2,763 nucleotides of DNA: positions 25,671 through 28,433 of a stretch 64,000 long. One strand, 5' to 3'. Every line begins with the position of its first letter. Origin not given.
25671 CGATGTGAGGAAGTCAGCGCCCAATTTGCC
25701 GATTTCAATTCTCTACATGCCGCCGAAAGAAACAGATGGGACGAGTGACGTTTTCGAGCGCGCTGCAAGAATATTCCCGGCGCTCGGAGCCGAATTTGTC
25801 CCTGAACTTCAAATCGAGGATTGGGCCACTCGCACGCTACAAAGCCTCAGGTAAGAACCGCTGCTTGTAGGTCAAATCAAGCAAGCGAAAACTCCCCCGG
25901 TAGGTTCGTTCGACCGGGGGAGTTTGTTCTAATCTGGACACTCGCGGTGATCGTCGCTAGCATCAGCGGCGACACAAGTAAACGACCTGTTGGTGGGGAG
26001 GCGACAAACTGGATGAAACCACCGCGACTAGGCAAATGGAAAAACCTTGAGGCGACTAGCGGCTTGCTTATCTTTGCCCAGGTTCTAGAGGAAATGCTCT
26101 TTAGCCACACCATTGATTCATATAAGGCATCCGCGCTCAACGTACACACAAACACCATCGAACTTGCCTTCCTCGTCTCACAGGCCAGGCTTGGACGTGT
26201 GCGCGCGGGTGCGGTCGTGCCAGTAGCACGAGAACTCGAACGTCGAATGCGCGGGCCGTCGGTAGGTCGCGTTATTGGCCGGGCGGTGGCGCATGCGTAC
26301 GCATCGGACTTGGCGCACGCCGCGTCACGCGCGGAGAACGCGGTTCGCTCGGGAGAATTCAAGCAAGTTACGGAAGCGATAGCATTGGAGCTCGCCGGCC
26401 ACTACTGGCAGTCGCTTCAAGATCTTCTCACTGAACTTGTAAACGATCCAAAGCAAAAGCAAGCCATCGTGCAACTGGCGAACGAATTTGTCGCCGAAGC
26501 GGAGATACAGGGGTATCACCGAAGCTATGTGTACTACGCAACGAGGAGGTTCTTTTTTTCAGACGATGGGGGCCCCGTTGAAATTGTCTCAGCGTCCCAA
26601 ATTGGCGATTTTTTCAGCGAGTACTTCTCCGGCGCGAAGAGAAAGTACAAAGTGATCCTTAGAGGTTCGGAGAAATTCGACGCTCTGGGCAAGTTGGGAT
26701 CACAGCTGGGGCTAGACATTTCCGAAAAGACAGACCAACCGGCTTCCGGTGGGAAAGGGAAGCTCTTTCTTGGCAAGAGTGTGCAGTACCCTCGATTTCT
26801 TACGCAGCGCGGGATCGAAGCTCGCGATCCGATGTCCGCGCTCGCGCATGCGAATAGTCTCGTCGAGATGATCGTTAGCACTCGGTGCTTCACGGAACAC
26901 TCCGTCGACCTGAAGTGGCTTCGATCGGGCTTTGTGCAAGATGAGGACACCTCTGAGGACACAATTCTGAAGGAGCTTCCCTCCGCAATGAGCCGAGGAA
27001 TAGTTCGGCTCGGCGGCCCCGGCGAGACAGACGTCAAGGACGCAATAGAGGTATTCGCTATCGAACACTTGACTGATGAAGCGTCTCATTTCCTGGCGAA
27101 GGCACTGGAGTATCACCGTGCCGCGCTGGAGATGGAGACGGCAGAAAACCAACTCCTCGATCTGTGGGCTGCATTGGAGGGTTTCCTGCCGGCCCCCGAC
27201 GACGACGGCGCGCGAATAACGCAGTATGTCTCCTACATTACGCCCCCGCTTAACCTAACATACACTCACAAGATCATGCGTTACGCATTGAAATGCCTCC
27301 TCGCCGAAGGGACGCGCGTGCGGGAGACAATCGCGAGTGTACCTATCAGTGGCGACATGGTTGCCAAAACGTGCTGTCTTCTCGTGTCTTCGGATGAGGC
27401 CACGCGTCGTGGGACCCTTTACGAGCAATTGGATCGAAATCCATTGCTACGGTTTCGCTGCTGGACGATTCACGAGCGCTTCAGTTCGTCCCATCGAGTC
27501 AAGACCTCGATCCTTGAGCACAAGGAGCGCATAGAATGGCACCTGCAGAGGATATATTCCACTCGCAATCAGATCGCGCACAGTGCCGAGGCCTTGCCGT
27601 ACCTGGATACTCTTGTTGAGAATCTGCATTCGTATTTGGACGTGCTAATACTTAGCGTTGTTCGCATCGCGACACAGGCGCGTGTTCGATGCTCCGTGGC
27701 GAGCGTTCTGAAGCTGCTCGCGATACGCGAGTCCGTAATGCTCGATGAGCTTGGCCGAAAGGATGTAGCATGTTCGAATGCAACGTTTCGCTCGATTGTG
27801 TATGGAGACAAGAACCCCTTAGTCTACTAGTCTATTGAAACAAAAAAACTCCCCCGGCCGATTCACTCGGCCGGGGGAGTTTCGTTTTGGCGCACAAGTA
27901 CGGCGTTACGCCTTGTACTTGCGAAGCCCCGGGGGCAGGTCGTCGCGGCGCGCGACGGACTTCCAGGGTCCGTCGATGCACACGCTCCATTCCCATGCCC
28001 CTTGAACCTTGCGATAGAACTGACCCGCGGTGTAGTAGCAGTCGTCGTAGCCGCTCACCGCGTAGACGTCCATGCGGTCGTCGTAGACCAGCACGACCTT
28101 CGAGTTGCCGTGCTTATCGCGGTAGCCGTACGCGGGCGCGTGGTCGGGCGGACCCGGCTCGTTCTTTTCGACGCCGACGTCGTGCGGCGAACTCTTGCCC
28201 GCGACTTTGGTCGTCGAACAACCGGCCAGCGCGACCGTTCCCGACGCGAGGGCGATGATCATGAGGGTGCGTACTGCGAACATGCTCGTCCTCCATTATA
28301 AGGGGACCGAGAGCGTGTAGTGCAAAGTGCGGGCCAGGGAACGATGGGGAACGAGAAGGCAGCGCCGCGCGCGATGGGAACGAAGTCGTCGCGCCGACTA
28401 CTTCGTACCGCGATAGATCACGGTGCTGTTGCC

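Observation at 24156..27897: Low-GC insertion flanked by 61-nt direct repeats carrying a kinase / DUF3037 / HEPN trio: candidate uncharacterised defence or toxin system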

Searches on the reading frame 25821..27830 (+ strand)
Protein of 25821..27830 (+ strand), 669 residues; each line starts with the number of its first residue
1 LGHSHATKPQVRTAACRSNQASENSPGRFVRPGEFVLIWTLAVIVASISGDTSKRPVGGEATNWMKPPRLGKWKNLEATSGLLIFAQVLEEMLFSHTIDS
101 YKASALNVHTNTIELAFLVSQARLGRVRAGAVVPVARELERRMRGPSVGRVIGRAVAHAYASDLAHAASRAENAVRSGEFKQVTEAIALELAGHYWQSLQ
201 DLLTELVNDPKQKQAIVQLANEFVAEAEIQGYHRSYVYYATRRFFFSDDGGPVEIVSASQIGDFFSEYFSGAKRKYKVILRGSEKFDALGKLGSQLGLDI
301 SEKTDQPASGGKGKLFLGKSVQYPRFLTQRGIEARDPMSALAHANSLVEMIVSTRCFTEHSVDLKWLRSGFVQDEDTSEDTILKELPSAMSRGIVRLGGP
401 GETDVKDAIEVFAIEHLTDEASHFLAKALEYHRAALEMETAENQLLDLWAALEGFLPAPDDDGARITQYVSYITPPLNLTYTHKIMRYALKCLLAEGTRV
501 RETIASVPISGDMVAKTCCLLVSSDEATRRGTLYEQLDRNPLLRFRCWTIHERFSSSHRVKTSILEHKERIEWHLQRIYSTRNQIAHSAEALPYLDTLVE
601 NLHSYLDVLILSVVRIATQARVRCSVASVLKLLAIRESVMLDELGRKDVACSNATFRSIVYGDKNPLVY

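Call 10: search_protein_families(library=pfam, proteins=[window:25821-27830:+], max_evalue=1)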
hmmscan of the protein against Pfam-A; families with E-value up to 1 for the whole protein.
window:25821-27830:+ (669 aa): 0 families

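Call 14: search_protein_families(library=padloc, proteins=[window:26013-27830:+], max_evalue=1)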
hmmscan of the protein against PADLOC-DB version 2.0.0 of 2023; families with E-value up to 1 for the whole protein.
window:26013-27830:+ (605 aa): 2 families
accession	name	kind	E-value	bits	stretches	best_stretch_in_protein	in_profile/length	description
PDLC02157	ApeA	-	1.9e-08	31.4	1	356-543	356-546/601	-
PDLC03836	DzbB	-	0.018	12.5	1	478-552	270-333/341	-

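Call 15: search_protein_families(library=ncbifam, proteins=[window:26013-27830:+], max_evalue=1)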
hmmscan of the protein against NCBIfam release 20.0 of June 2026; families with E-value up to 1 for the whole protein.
window:26013-27830:+ (605 aa): 1 family
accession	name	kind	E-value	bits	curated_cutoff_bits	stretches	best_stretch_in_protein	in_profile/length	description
NF007590.0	PRK10227.1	equivalog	0.017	15.2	244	0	493-532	77-116/135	Cu(I)-responsive transcriptional regulator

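Call 16: search_protein_families(library=pfam, proteins=[window:26013-27830:+], max_evalue=10)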
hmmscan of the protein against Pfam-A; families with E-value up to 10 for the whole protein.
window:26013-27830:+ (605 aa): 0 families

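Call 33: find_homologous_proteins(query=window:26013-27830:+, max_evalue=0.001)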
Query window:26013-27830:+ (605 aa): 14 proteins with E <= 0.001 among 8000 candidates.
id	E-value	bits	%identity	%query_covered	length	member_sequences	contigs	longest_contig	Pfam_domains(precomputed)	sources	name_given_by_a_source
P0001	0.0e+0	1287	100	96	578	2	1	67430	-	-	-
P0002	1.1e-147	511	42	100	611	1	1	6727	-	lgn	-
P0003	3.4e-132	460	41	100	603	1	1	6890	-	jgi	jgi:hypothetical protein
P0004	2.6e-122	427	38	100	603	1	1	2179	-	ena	-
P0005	6.5e-122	426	39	99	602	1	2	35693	-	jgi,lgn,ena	-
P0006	4.2e-119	417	39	99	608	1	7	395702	-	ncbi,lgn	-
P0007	9.0e-118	412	39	99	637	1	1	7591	-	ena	-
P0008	5.1e-116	407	37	100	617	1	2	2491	-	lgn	-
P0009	3.2e-108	381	36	100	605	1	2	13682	-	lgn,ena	-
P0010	4.3e-108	381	36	100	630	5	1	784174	-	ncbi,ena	-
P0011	2.3e-103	365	35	100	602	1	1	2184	-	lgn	-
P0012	1.3e-92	329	33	92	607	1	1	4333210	-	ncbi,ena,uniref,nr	ncbi:hypothetical protein [Maridesulfovibrio sp.]|uniref:hypothetical protein n=1 Tax=Maridesulfovib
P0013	1.2e-88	316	33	100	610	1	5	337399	-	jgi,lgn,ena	-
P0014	1.9e-88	316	32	100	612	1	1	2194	-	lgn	-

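Call 34: find_encoding_contigs(protein=P0006, flank=8000, max_places=2)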
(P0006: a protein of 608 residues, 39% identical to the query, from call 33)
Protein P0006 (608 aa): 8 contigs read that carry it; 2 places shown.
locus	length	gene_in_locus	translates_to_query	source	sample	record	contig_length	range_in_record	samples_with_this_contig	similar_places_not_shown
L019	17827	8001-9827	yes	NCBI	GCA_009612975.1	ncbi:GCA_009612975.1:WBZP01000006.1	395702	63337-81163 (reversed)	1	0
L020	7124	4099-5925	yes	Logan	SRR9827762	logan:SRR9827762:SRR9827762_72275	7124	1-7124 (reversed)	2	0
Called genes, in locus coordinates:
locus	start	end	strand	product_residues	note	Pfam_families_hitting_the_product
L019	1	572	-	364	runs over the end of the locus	PF02277:DBI_PRT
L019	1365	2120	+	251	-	-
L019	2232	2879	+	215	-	PF18735:HEPN_RiboL-PSP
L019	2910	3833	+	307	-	PF18864:AbiTii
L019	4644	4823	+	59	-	-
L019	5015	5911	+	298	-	PF09994:T6SS_Tle1-like_cat (faint)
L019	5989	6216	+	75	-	-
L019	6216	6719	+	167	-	-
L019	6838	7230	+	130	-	PF20126:TumE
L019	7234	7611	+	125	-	PF25212:HVO_A0114, PF01047:MarR (weak), PF12802:MarR_2 (weak), PF09339:HTH_IclR (weak)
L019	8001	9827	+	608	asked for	-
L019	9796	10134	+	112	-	-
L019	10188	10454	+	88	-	PF12674:Zn_ribbon_2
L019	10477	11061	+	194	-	-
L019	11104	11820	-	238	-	PF26621:DUF8198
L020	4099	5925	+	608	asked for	-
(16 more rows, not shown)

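Call 35: find_encoding_contigs(protein=P0010, flank=8000, max_places=2)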
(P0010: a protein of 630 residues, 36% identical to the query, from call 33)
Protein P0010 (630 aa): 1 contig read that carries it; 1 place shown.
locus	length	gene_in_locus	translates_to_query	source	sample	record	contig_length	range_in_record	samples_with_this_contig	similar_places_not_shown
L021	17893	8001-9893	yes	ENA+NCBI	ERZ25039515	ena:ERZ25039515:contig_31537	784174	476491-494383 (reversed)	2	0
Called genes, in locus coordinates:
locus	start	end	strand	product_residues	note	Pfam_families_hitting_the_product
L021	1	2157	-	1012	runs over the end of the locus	PF13513:HEAT_EZ (faint), PF02985:HEAT (faint), PF12717:Cnd1 (faint), PF13646:HEAT_2, PF00027:cNMP_binding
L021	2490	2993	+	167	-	-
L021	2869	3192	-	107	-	-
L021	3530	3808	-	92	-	-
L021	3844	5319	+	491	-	PF04185:Phosphoesterase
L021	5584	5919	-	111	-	-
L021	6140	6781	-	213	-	PF00665:rve, PF13683:rve_3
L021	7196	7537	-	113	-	PF01527:HTH_Tnp_1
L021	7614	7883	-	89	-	-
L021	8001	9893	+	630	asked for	-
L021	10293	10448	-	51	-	PF04964:Flp_Fap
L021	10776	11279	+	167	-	-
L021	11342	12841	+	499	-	-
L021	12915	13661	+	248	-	PF01476:LysM (weak)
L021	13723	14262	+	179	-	PF00293:NUDIX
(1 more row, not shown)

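Call 36: find_encoding_contigs(protein=P0012, flank=8000, max_places=2)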
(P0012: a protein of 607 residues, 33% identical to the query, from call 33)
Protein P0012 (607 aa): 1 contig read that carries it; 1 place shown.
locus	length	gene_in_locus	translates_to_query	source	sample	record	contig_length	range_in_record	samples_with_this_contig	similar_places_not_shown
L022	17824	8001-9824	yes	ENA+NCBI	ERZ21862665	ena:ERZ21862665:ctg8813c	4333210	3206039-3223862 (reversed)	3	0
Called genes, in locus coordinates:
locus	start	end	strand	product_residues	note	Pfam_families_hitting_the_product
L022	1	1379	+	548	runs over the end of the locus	PF00501:AMP-binding, PF13193:AMP-binding_C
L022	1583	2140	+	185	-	PF01381:HTH_3, PF07883:Cupin_2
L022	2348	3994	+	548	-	PF00501:AMP-binding, PF13193:AMP-binding_C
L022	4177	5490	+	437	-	PF00376:MerR (weak), PF13411:MerR_1, PF09278:MerR-DNA-bind (weak), PF01209:Ubie_methyltran (weak), PF08241:Methyltransf_11, PF13649:Methyltransf_25, PF13847:Methyltransf_31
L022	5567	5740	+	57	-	-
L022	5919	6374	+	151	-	PF03733:YccF (weak)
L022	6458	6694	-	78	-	-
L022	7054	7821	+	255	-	PF02661:Fic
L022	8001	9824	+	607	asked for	-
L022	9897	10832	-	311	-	PF14801:TrmI-like_N (weak), PF01135:PCMT (weak), PF08704:GCD14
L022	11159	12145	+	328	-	PF04055:Radical_SAM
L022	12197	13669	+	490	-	PF10150:RNase_E_G, PF20833:RNase_E_G_Thio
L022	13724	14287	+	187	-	PF02677:QueH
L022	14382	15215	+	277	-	PF00582:Usp (weak)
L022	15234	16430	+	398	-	PF04055:Radical_SAM, PF06969:HemN_C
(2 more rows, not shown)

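Call 41: search_solved_structures(query=window:26013-27830:+, max_evalue=10, show_alignments=2)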
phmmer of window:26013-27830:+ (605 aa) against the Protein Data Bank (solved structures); distinct sequences matched with E-value up to 10: 8.
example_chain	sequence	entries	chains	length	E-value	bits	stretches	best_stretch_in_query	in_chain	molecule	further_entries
9hxb_A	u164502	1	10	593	8.6e-41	143.4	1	1-597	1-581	Bacterial antiviral defense protein Ec2ApeA from Escherichia coli strain 2-156-04_S4_C1 (d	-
9hxi_A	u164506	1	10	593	1.6e-40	142.5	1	1-597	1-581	Bacterial antiviral defense protein Ec2ApeA from Escherichia coli strain 2-156-04_S4_C1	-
9hxd_A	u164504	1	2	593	2.2e-40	142.1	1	1-597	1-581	Bacterial antiviral defense protein Ec2ApeA from Escherichia coli strain 2-156-04_S4_C1 (o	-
9hxj_A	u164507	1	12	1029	4.4e-40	141.1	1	5-566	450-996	Maltose/maltodextrin-binding periplasmic protein,Bacterial antiviral defense protein Ec3Ap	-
9hxe_A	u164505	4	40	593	1.1e-39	139.8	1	1-597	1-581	Bacterial antiviral defense protein Ec2ApeA from Escherichia coli strain 2-156-04_S4_C1 (H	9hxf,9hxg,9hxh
9hxm_A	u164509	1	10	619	1.1e-10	44.1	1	358-552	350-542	Putative bacterial antiviral defense protein Ec4ApeA from Escherichia coli strain 10434wH1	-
9hxn_A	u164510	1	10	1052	4.3e-07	32.2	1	357-542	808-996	Maltose/maltodextrin-binding periplasmic protein,Bacterial antiviral defense protein Ec1Ap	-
1at3_A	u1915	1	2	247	0.94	11.2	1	56-143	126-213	HERPES SIMPLEX VIRUS TYPE II PROTEASE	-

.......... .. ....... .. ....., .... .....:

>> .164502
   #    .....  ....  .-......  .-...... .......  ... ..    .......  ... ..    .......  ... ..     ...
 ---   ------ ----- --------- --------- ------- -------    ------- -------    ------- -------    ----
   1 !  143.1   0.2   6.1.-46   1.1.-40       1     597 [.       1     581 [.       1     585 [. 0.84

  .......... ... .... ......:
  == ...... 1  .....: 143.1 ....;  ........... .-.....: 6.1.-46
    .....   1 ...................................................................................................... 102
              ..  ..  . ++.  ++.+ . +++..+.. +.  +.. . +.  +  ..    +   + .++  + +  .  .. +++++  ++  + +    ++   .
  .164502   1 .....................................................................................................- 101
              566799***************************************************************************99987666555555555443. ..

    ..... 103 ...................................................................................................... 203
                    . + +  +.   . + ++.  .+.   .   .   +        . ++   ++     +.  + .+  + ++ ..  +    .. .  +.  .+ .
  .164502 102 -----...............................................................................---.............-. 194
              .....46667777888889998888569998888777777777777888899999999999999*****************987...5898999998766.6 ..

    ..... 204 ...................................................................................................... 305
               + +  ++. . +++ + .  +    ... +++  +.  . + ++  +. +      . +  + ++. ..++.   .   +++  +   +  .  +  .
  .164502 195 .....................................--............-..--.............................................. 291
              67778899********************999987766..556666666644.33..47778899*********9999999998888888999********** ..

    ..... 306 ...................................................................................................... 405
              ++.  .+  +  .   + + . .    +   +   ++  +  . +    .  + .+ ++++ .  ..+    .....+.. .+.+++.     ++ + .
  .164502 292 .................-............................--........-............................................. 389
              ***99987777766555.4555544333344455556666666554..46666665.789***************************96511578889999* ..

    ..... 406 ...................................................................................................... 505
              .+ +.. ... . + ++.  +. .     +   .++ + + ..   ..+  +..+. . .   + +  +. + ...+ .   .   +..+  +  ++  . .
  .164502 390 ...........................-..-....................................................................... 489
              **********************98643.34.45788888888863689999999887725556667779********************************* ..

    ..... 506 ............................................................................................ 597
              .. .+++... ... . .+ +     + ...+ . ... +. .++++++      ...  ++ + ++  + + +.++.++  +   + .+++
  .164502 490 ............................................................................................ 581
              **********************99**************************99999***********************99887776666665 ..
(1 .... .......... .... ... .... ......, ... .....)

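Call 80: find_encoding_contigs(protein=P0002, flank=5000, max_places=2)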
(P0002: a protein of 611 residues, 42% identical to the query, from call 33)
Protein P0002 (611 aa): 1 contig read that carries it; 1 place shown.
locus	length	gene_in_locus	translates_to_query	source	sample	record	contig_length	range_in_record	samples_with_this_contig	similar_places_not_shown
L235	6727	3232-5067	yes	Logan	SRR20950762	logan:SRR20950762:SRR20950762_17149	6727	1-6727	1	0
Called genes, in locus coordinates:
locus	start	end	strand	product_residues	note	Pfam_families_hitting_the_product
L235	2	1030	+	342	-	?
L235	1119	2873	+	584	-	-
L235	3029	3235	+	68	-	PF04255:DUF433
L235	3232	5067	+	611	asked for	-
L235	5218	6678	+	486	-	PF01554:MatE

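Call 81: find_encoding_contigs(protein=P0003, flank=5000, max_places=2)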
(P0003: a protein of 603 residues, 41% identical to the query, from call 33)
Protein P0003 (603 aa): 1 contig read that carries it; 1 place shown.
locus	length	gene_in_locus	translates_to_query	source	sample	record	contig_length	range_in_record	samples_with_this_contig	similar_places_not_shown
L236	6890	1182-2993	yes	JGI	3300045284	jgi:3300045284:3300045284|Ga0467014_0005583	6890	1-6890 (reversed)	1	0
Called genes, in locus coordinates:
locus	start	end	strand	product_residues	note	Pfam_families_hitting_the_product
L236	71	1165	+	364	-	-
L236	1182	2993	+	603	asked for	-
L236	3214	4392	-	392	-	-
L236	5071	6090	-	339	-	-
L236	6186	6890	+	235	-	?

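Call 85: list_cluster_members(proteins=[P0001, P0015])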
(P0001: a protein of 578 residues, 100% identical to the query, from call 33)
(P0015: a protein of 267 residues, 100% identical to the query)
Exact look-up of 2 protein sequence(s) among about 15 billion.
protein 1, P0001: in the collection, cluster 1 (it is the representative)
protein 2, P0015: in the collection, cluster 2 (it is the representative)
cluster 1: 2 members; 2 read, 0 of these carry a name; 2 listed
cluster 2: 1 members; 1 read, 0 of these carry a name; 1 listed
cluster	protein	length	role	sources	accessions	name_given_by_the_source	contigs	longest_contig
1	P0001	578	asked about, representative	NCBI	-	-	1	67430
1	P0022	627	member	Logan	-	-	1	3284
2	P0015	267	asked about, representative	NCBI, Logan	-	-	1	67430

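Call 86: find_encoding_contigs(protein=P0022, flank=5000, max_places=3)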
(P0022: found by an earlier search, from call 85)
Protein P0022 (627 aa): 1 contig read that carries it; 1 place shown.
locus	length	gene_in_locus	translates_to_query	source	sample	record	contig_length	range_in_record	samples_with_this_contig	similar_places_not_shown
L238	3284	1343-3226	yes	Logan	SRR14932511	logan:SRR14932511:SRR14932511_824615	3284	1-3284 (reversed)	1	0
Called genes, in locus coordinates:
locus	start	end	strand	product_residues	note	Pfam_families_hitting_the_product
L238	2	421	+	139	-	?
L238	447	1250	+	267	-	PF11236:DUF3037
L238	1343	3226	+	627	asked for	-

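Call 94: search_protein_families(library=phrogs, proteins=[window:26013-27830:+], max_evalue=0.01)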
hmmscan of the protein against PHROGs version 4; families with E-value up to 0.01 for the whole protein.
window:26013-27830:+ (605 aa): 0 families

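Call 106: search_protein_representatives(protein=window:26013-27830:+)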
Query: 605 residues. Proteins with E-value up to 0.001 (for the whole library): 1450; up to 1e-10: 837; up to 1e-30: 277. The best 150 are listed.
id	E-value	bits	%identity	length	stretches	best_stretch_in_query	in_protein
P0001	0.0e+00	1287.4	100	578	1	28-605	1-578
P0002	3.5e-148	511.2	42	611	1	1-603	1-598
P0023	2.0e-132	459.2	38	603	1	1-603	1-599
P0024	2.4e-129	449.0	37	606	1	3-603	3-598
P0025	1.1e-120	420.5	36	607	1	1-603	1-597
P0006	1.3e-119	416.8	41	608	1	3-603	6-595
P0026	3.4e-118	412.2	40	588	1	18-603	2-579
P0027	5.0e-115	401.7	36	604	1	1-601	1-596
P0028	5.0e-114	398.4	34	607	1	1-603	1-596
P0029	3.1e-112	392.5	36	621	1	3-603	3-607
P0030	4.7e-112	391.9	35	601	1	2-601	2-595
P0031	1.0e-111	390.8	38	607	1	3-603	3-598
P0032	1.5e-109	383.7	38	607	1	2-603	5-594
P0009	1.0e-108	380.9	36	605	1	1-603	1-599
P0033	1.1e-108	380.8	35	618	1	1-603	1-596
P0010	1.4e-108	380.5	37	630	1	1-603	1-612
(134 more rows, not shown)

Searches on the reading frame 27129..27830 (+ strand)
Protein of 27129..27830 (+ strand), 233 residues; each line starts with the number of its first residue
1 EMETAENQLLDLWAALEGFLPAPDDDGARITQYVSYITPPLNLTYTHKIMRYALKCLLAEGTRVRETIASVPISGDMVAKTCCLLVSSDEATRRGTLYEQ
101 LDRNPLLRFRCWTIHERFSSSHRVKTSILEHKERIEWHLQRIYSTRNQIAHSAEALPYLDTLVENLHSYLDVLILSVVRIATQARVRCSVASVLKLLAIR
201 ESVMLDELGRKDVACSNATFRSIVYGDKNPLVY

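Call 16: search_protein_families(library=pfam, proteins=[window:27129-27830:+], max_evalue=10)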
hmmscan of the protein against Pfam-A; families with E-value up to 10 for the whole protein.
window:27129-27830:+ (233 aa): 1 family
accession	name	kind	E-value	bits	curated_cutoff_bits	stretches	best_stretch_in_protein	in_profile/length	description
PF22277.2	EncFtn-like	-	0.082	13.1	27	1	114-148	9-43/85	EncFtn-like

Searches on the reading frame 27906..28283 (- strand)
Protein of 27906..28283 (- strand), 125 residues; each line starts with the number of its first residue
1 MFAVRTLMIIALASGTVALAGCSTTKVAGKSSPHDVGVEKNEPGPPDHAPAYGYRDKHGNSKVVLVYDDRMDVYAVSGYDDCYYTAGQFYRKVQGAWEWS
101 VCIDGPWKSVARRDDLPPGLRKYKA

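Call 10: search_protein_families(library=pfam, proteins=[window:27906-28283:-], max_evalue=1)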
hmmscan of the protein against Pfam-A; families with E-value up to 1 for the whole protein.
window:27906-28283:- (125 aa): 0 families

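Call 104: find_encoding_contigs(protein=window:27906-28283:-, flank=6000, max_places=6)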
Protein window:27906-28283:- (125 aa): 1 contig read that carries it; 1 place shown.
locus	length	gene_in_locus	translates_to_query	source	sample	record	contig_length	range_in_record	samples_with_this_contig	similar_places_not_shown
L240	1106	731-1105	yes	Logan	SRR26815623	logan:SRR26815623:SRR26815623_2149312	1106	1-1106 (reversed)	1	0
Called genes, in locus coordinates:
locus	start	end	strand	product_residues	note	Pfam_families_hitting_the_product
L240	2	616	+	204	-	?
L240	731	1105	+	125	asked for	?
